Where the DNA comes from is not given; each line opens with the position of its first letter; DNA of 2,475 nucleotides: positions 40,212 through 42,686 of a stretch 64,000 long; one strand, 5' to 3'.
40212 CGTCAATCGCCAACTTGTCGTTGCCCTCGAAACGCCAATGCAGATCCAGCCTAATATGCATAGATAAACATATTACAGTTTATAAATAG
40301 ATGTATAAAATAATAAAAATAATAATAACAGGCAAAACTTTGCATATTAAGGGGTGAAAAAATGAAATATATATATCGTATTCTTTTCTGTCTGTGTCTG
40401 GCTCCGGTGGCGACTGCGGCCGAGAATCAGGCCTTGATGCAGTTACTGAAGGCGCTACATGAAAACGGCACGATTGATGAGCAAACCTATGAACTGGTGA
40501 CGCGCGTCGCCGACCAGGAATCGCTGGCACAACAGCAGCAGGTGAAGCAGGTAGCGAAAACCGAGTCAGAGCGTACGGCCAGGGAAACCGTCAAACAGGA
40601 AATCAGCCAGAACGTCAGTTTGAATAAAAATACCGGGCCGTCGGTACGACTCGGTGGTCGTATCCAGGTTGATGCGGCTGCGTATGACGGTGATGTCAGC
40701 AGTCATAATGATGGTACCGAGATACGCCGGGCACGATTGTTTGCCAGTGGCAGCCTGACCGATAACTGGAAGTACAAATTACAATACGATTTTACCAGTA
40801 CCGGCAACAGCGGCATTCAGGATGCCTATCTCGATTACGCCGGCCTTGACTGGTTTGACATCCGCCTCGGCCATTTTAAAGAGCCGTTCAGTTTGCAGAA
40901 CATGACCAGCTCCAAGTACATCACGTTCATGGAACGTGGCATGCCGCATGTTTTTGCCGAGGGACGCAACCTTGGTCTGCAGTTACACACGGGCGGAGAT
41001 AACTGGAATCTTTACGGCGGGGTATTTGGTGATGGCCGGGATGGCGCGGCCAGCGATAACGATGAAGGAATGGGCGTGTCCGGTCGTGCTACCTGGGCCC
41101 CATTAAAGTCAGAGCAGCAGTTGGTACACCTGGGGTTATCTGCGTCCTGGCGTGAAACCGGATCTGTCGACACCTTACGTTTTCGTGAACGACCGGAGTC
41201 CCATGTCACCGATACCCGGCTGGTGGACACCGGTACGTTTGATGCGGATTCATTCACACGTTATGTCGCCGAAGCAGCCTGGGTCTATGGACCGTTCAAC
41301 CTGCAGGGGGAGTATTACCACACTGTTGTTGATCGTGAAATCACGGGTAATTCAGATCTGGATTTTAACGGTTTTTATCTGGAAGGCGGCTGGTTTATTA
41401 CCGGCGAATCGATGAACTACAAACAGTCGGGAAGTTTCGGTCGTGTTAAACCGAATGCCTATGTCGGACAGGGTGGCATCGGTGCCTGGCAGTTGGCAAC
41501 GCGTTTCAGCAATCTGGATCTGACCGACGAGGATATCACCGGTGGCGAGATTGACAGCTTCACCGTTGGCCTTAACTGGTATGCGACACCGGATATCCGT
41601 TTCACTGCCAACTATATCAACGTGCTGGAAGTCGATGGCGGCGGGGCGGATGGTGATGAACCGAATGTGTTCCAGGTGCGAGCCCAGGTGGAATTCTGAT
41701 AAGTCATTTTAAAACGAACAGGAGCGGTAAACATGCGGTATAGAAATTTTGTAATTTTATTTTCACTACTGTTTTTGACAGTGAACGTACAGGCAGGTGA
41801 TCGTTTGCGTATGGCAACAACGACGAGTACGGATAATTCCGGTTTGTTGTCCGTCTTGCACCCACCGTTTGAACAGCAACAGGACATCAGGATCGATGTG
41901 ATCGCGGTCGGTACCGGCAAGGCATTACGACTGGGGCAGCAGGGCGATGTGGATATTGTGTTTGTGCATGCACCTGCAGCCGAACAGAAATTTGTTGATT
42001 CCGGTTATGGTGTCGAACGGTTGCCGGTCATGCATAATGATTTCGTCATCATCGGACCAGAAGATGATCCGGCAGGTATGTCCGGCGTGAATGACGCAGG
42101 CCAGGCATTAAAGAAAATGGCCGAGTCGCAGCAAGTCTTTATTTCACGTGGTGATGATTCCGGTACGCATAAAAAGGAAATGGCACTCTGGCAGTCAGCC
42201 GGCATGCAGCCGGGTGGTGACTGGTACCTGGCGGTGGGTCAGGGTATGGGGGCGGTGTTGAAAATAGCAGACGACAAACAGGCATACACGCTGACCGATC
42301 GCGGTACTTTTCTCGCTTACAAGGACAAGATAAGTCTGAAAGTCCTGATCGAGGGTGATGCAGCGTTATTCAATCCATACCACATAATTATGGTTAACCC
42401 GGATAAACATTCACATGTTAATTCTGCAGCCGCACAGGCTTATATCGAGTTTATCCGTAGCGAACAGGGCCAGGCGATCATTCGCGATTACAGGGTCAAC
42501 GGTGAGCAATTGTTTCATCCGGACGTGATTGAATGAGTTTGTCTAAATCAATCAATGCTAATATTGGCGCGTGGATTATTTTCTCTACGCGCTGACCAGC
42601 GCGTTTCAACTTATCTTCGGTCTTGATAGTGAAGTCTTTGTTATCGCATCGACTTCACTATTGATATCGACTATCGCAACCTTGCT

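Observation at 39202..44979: Tungstate uptake module with its own OprO/P-type porin and a ModE-HTH/PBP-fusion regulator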

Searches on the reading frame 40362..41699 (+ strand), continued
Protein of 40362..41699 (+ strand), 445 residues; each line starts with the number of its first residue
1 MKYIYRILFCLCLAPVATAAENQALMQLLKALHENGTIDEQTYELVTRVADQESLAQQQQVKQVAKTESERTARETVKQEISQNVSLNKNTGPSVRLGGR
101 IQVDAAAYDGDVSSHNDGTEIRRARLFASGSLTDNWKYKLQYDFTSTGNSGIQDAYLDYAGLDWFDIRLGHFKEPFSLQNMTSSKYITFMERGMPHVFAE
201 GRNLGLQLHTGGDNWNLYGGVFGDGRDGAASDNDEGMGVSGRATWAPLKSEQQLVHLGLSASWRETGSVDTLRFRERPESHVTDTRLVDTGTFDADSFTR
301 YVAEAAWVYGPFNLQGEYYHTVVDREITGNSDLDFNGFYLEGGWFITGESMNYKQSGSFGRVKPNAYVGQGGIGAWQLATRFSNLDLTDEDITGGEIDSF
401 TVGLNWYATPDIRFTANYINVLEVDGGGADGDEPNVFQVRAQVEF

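Call 65: search_protein_families(library=pfam, proteins=[L089:9206-10738:+, L089:10738-11391:+, L089:4307-5500:-, L112:4389-6767:-, L112:8810-9853:-, L150:5769-6623:+, L150:8336-9016:+, L160:5160-6872:-, L160:8416-9321:-, L117:6339-6869:+], max_evalue=0.00001)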
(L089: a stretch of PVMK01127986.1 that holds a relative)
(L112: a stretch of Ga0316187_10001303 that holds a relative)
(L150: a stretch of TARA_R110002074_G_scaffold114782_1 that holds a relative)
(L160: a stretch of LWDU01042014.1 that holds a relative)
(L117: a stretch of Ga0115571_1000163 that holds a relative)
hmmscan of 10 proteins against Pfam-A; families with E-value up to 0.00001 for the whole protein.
L089:9206-10738:+ (510 aa): 3 families
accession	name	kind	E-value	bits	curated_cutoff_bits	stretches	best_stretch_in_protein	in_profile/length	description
PF12849.12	PBP_like_2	-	7.8e-42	144.3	27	1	29-245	14-266/267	PBP superfamily domain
PF13531.11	SBP_bac_11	-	1.4e-08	35.2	25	1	33-254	6-224/227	Bacterial extracellular solute-binding protein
PF03466.25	LysR_substrate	-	8e-06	25.8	28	0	23-123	5-98/209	LysR substrate binding domain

L089:10738-11391:+ (217 aa): 4 families
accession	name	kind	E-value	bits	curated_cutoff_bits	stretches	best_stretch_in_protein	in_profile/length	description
PF00005.33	ABC_tran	-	7.2e-31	108.1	25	1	26-163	7-136/137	ABC transporter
PF13304.12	AAA_21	-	1.3e-12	48.8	27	1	32-64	1-32/304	AAA domain, putative AbiEii toxin, Type IV TA system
PF02463.25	SMC_N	-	1.8e-08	34.5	40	1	29-209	23-211/220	RecF/RecN/SMC N terminal domain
PF13175.12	AAA_15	-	3.9e-06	27.2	32.1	0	19-78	18-55/374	AAA ATPase domain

L089:4307-5500:- (397 aa): 1 family
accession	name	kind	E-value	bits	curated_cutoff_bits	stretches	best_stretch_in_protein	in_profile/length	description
PF00990.26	GGDEF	-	2.9e-52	177.1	23.8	1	220-379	2-160/161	Diguanylate cyclase, GGDEF domain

L112:4389-6767:- (792 aa): 3 families
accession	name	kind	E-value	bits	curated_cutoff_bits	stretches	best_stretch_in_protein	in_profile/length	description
PF00072.30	Response_reg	-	2.3e-27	95.8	30.2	1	660-771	1-109/111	Response regulator receiver domain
PF02518.31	HATPase_c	-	8.5e-25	87.8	26.4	1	506-621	2-110/111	Histidine kinase-, DNA gyrase B-, and HSP90-like ATPase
PF00512.31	HisKA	-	6.8e-19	68.1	26.9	1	392-458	2-66/66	His Kinase A (phospho-acceptor) domain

L112:8810-9853:- (347 aa): 1 family
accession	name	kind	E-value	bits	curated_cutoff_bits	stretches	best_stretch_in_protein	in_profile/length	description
PF00535.33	Glycos_transf_2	-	1.5e-08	35.2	23.3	1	57-171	10-126/168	Glycosyl transferase family 2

L150:5769-6623:+ (284 aa): 1 family
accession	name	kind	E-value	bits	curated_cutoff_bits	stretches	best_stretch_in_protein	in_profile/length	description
PF00892.27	EamA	-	1.3e-16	61.6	28.2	2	5-133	3-133/135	EamA-like transporter family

L150:8336-9016:+ (226 aa): 1 family
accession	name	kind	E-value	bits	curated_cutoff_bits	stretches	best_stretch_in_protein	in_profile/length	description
PF01865.21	PhoU_div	-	2.3e-52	177.9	24.4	1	9-226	3-214/214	Protein of unknown function DUF47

L160:5160-6872:- (570 aa): 3 families
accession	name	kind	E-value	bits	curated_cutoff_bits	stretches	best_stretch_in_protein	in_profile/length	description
PF00587.30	tRNA-synt_2b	-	4.1e-39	134.9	29.3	1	96-457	3-179/179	tRNA synthetase class II core domain (G, H, P, S and T)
PF04073.20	tRNA_edit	-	4.6e-25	88.5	25.5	1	257-373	1-120/123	Aminoacyl-tRNA editing domain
PF03129.25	HGTP_anticodon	-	1.2e-21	77.1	21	1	473-566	1-93/94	Anticodon binding domain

L160:8416-9321:- (301 aa): 2 families
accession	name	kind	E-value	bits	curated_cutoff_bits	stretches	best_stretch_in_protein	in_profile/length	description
PF01758.21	SBF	-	5.5e-41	140.8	24.3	1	36-211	2-187/191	Sodium Bile acid symporter family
PF13593.11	SBF_like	-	8.1e-17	61.9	25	1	31-298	30-312/313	SBF-like CPA transporter family (DUF4137)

L117:6339-6869:+ (176 aa): 1 family
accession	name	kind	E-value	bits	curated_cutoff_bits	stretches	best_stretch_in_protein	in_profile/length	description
PF01967.27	MoaC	-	2.6e-58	196.3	27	1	32-167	1-136/136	MoaC family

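Call 90: predict_structure(alignment_id=A2)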
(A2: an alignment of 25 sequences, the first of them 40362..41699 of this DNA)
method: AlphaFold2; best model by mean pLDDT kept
length: 445 residues; sequences in the alignment: 25
mean_pLDDT: 73.9   pTM: 0.69
mean pLDDT of the five models: 73.9, 70.7, 68.3, 65.7, 42.4
residues with pLDDT >= 90: 71; 70-90: 237; 50-70: 57; < 50: 80
segments of 3 or more residues with pLDDT < 50: 1-25, 52-90, 182-184, 191-195, 228-231
pLDDT, mean of each block of 10 residues (from residue 1): 39 29 52 66 63 39 33 31 34 83 82 74 87 90 81 85 89 60 51 51 80 89 62 69 89 89 81 79 79 87 90 89 87 91 89 77 83 89 90 89 89 88 84 86 87
secondary structure, 60 per line:
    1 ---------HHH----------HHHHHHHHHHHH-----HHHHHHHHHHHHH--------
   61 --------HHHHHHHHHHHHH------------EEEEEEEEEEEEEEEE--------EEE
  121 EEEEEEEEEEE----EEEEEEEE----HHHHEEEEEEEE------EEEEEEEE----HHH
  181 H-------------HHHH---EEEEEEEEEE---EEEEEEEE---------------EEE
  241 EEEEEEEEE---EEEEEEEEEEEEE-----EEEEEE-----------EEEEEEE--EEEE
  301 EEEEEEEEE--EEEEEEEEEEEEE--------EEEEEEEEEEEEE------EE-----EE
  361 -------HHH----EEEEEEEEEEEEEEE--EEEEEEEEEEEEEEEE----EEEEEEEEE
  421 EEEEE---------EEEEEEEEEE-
elements in order: H23-34 H40-52 H69-81 E94-109 E118-131 E136-143 H148-151 E152-159 E166-173 H178-181 H195-198 E202-211 E215-222 E238-249 E253-265 E271-276 E288-294 E297-309 E312-324 E333-345 E375-389 E392-407 E412-425 E435-444

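Call 92: fold_search(model_id=the predicted structure, library=pdb)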
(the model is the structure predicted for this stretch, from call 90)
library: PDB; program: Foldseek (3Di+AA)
matches with E <= 10: 861; with E <= 0.001: 237
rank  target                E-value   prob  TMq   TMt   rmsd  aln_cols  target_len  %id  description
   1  2o4v_A                2.7e-24  1.00  0.70  0.76   3.6       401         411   27  An arginine ladder in OprP mediates phosphate specific transfer across the outer membrane (released 2006-12-26)
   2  4rjw                  1.7e-22  1.00  0.70  0.73   3.5       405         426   25  Crystal structure of Pseudomonas aeruginosa OprO (released 2015-10-21)
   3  4rjx                  1.1e-21  1.00  0.70  0.73   3.5       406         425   24  Crystal structure of the OprO mutant protein F62Y/D114Y (released 2015-10-21)
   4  8bym_A                1.1e-11  1.00  0.48  0.63   7.2       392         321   15  Outer membrane attachment porin OmpM1 from Veillonella parvula (released 2023-11-08)
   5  8byt_A                1.9e-11  1.00  0.49  0.67   6.5       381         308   13  Outer membrane attachment porin OmpM1 from Veillonella parvula, C3 symmetry (released 2023-11-08)
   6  8bys_B                2.0e-11  1.00  0.49  0.65   7.3       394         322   14  Outer membrane attachment porin OmpM1 from Veillonella parvula, native (released 2023-11-08)
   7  5oyk                  2.3e-11  1.00  0.48  0.63   7.5       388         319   12  Outer-membrane expressed OmpT of Vibrio cholerae (released 2018-04-25)
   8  6ehe                  2.8e-11  1.00  0.51  0.72   6.4       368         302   12  OmpTdeltaL8 (loop L8 deletion mutant of OmpT), an outer membrane protein of Vibrio cholerae (released 2018-04-25)
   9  8bys_A                3.0e-11  1.00  0.48  0.64   7.5       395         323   14  Outer membrane attachment porin OmpM1 from Veillonella parvula, native (released 2023-11-08)
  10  6ehd                  3.0e-11  1.00  0.50  0.67   7.4       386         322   12  OmpT (in-vitro folded), an outer membrane protein of Vibrio cholerae (released 2018-04-25)
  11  6ehf                  3.9e-11  1.00  0.52  0.70   6.7       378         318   11  OmpT (in-vitro folded), an outer membrane protein Vibrio cholerae (trimer form) (released 2018-04-25)
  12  4aui_A                5.0e-11  1.00  0.49  0.67   6.4       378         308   11  STRUCTURE AND FUNCTION OF THE PORB PORIN FROM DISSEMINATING N. GONORRHOEAE (released 2012-10-10)
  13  2fgq                  6.5e-11  1.00  0.49  0.64   6.3       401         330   15  High resolution X-ray structure of Omp32 in complex with malate (released 2006-01-31)
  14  5nxn_A                7.6e-11  1.00  0.52  0.66   6.6       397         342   13  Structure of a L5-deletion mutant of Providencia stuartii Omp-Pst1 (released 2018-02-21)
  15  3a2s_X                1.3e-10  1.00  0.51  0.64   6.3       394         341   10  Crystal Structure of outer membrane protein PorB from Neisseria meningitidis in complex with sucrose (released 2010-04-07)
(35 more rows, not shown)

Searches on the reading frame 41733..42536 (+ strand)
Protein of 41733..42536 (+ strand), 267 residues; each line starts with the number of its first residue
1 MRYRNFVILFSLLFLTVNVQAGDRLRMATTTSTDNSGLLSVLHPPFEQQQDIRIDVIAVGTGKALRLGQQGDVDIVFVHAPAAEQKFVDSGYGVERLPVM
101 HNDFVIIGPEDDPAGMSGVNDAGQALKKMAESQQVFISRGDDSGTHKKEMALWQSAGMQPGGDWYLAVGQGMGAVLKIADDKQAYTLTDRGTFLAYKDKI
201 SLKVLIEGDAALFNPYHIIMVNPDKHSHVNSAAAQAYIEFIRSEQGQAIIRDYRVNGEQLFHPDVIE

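Call 3: search_protein_families(library=pfam, proteins=[window:41733-42536:+], max_evalue=0.01)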
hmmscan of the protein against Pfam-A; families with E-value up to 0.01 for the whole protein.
window:41733-42536:+ (267 aa): 5 families
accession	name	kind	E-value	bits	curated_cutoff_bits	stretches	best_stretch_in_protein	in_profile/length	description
PF12849.12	PBP_like_2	-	1.5e-47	163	27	1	27-244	13-266/267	PBP superfamily domain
PF13531.11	SBP_bac_11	-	1.6e-15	57.9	25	1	38-253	12-224/227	Bacterial extracellular solute-binding protein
PF03466.25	LysR_substrate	-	2.5e-06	27.5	28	1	23-161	6-131/209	LysR substrate binding domain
PF12727.12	PBP_like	-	0.0015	18.2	27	1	48-146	7-106/193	PBP superfamily domain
PF13343.11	SBP_bac_6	-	0.0054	16.7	24.6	1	193-253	161-214/245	Bacterial extracellular solute-binding protein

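Call 4: search_protein_families(library=ncbifam, proteins=[window:41733-42536:+], max_evalue=0.01)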
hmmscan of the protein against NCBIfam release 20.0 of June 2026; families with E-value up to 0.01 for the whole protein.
window:41733-42536:+ (267 aa): 2 families
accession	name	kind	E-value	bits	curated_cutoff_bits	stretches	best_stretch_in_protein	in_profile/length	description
NF041772.1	tung_bind_TupA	equivalog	4.4e-73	245.9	400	1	11-265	4-262/266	tungstate ABC transporter substrate-binding protein TupA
TIGR01256.1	modA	equivalog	0.0019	18.2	62.5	1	227-253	190-216/217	molybdate ABC transporter substrate-binding protein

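Call 47: search_solved_structures(query=window:41733-42536:+, max_evalue=0.001, show_alignments=2)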
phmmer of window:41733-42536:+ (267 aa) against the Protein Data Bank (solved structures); distinct sequences matched with E-value up to 0.001: 5.
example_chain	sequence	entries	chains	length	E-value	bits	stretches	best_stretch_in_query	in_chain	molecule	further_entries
3lr1_A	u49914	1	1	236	3.2e-82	279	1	21-253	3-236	Tungstate ABC transporter, periplasmic tungstate-binding protein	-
3muq_A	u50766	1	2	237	3.7e-74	252.6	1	21-254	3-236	uncharacterized conserved protein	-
5my5_A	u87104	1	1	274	3.7e-66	226.4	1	24-264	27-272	ABC transporter periplasmic substrate-binding protein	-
3kn3_A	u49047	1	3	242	3.4e-60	206.8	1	21-254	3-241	PUTATIVE PERIPLASMIC PROTEIN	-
3cvg_A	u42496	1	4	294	1.2e-14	57.5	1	69-263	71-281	Putative metal binding protein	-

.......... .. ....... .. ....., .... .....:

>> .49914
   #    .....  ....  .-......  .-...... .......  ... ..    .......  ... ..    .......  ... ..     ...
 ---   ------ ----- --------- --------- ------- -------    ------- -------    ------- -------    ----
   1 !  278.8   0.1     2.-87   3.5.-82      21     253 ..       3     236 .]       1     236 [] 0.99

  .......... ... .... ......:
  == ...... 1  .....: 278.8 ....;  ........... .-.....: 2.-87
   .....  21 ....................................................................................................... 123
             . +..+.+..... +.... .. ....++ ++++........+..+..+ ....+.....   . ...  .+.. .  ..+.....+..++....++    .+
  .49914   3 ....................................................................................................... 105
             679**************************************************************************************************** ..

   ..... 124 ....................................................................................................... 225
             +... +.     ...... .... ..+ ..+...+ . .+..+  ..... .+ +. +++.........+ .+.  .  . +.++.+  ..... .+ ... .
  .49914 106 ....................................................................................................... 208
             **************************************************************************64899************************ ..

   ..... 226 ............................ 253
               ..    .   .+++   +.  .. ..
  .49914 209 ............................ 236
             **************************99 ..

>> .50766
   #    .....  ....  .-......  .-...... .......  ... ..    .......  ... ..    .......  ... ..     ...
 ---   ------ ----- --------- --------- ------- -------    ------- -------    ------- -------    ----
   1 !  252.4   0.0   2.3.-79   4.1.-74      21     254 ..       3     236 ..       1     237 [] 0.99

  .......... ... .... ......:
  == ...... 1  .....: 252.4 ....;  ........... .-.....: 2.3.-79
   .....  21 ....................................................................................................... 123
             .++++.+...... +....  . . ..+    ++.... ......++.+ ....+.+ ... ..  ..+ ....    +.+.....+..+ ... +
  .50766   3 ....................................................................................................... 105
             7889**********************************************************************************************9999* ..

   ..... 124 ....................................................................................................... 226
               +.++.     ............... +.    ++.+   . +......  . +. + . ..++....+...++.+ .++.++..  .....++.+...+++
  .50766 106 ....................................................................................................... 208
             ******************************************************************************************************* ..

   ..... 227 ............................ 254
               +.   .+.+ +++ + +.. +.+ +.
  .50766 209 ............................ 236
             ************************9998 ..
